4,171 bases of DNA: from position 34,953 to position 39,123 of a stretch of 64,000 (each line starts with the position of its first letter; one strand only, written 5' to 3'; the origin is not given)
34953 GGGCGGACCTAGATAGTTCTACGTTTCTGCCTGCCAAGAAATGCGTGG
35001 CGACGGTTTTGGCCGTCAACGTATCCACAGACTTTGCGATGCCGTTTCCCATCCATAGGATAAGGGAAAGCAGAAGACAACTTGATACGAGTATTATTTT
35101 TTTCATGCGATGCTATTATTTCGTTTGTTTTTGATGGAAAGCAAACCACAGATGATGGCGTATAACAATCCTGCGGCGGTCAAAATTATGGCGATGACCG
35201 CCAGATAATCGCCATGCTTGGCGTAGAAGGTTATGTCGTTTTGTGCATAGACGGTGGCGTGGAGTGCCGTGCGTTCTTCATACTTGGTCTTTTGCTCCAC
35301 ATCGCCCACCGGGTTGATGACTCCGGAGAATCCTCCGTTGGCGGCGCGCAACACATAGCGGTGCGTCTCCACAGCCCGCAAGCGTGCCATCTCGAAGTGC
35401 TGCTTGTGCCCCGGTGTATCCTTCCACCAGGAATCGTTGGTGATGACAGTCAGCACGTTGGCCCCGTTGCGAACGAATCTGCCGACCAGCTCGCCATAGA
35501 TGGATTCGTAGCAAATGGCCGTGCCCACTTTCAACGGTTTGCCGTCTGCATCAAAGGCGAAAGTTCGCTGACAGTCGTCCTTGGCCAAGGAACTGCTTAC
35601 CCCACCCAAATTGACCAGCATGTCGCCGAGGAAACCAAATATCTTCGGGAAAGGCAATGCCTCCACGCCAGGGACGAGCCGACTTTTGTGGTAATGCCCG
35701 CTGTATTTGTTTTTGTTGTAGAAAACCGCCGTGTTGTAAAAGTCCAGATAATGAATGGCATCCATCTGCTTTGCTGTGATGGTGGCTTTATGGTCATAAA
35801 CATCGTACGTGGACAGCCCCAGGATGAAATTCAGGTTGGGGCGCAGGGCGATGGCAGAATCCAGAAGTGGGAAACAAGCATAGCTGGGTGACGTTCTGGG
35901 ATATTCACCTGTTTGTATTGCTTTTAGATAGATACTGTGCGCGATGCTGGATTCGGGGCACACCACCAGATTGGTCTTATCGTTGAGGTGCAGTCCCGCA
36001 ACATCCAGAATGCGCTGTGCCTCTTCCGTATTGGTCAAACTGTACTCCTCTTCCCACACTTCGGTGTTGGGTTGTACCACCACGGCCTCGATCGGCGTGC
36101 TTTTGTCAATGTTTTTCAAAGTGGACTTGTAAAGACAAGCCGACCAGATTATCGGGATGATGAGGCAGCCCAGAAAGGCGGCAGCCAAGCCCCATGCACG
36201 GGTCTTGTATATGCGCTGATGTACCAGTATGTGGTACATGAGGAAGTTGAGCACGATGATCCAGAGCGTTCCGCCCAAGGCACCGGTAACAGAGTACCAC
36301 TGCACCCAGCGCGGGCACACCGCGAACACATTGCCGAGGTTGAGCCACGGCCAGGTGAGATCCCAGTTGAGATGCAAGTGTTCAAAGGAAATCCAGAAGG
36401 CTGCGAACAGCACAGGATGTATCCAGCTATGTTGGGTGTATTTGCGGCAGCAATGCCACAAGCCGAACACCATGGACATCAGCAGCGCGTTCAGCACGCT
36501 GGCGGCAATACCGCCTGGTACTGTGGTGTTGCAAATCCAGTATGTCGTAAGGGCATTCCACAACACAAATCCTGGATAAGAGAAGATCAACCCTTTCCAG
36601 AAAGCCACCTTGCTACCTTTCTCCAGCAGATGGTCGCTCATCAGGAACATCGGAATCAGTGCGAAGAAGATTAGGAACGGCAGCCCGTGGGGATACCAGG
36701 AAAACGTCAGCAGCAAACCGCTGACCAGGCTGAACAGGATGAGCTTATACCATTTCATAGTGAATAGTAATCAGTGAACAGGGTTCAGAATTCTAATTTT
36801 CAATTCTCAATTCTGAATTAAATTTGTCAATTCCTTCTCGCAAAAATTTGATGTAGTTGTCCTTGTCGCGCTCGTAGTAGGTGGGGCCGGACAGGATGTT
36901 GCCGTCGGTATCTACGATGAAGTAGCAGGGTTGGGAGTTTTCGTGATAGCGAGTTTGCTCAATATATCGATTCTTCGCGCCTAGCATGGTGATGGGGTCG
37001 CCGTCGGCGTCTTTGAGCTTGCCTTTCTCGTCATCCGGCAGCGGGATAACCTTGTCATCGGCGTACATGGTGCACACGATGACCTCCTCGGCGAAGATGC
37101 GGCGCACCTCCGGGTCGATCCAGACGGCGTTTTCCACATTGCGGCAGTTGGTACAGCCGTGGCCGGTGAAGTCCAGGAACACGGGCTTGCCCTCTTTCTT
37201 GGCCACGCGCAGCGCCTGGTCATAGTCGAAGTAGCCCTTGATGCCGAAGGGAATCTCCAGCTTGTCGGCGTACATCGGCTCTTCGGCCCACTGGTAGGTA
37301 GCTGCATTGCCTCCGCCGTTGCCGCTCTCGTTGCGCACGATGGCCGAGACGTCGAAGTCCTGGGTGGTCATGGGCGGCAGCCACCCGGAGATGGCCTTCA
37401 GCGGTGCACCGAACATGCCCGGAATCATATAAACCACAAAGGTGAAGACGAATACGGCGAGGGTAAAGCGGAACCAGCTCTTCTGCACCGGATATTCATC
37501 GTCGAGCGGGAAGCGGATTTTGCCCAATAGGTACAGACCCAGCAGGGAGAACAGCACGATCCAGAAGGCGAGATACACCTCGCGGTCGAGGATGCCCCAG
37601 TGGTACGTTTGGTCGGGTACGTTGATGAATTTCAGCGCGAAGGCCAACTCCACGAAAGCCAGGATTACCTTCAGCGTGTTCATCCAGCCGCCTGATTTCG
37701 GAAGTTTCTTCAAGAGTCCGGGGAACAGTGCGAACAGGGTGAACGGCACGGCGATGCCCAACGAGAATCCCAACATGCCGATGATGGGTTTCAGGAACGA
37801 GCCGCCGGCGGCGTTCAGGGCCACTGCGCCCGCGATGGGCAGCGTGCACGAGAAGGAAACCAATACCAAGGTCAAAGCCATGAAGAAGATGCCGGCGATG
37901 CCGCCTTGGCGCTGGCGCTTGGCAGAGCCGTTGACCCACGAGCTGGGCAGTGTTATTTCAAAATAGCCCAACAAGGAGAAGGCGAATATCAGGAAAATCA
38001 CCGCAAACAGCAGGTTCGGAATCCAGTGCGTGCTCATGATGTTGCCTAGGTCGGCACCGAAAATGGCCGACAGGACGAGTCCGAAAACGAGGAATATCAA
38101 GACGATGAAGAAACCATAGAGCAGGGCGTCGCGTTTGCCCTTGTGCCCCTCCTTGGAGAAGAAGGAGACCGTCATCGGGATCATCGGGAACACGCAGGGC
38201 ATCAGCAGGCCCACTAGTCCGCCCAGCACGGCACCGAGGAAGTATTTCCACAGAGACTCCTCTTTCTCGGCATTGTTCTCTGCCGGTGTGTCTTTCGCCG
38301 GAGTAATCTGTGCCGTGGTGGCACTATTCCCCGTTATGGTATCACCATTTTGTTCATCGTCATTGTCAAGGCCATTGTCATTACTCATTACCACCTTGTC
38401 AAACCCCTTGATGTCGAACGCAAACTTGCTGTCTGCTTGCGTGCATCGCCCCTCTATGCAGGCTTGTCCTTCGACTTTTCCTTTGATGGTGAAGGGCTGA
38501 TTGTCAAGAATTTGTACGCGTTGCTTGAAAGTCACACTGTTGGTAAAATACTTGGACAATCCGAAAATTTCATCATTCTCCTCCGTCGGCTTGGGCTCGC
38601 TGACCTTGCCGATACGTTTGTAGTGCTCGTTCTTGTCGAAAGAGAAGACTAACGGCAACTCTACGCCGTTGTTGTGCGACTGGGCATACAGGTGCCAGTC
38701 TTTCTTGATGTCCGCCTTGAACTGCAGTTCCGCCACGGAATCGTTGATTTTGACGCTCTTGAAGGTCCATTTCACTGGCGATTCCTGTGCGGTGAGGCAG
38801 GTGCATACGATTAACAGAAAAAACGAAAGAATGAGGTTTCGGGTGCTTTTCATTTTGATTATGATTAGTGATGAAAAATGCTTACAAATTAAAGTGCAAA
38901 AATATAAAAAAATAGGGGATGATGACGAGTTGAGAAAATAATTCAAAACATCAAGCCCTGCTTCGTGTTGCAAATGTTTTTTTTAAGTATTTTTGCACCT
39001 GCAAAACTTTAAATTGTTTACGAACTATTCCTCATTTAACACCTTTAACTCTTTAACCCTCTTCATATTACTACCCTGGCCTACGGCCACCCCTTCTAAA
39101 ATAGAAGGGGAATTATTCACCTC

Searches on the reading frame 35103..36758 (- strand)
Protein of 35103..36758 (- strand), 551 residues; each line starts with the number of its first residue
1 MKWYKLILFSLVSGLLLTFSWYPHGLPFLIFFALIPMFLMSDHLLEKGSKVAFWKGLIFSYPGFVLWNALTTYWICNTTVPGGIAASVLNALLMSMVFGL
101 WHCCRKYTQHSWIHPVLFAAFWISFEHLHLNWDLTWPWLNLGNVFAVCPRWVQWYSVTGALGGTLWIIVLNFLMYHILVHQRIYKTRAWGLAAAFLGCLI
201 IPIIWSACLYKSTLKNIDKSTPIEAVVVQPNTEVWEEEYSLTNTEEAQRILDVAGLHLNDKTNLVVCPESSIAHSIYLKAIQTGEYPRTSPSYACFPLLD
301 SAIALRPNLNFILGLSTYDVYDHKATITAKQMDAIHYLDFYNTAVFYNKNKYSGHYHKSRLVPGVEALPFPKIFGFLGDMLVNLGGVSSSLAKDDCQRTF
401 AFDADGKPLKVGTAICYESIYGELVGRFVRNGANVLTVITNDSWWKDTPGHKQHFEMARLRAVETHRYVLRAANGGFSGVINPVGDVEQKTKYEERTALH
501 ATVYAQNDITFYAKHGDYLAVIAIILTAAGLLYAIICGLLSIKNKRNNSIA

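Call 76: search_protein_families(library=pfam, proteins=[window:35103-36758:-], max_evalue=0.00001)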
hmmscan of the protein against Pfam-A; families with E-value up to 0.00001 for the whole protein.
window:35103-36758:- (551 aa): 2 families
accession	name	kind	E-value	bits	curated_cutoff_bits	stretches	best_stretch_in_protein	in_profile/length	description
PF00795.27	CN_hydrolase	-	5.3e-20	72.3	23.2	1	228-497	5-240/256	Carbon-nitrogen hydrolase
PF20154.4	LNT_N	-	1.1e-18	68.3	27.1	1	13-173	1-159/159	Apolipoprotein N-acyltransferase N-terminal domain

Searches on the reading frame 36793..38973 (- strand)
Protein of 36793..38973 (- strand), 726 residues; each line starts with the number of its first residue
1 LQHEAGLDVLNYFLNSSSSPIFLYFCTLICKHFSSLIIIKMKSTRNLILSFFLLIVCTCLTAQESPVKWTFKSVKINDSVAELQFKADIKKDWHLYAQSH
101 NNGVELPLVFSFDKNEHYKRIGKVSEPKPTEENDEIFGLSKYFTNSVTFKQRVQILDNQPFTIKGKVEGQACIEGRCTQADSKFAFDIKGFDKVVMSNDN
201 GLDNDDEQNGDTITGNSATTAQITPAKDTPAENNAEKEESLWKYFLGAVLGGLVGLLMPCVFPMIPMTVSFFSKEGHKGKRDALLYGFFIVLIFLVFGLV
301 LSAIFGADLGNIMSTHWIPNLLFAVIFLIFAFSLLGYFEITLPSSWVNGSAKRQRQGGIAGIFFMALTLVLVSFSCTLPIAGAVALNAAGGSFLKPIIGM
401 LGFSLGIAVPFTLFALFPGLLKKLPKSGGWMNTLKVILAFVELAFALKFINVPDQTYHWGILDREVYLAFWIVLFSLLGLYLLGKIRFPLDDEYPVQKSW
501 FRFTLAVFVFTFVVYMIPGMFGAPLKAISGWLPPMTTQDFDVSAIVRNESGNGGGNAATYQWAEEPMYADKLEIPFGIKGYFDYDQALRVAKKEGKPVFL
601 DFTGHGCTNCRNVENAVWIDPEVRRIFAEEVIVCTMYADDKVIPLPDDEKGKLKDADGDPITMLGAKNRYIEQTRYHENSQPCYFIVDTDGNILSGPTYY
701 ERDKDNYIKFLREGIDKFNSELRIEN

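Call 76: search_protein_families(library=pfam, proteins=[window:36793-38973:-], max_evalue=0.00001)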
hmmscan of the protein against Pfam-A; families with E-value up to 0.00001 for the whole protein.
window:36793-38973:- (726 aa): 3 families
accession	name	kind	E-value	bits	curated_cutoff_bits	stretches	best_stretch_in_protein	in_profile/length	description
PF02683.22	DsbD_TM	-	3e-23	82.7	27.1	1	245-450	5-215/219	Cytochrome C biogenesis protein transmembrane domain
PF11412.14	DsbD_N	-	4.5e-11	43.2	25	1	76-184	15-114/119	Thiol:disulfide interchange protein DsbD, N-terminal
PF13899.12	Thioredoxin_7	-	2.2e-10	41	27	1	583-636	5-58/83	Thioredoxin-like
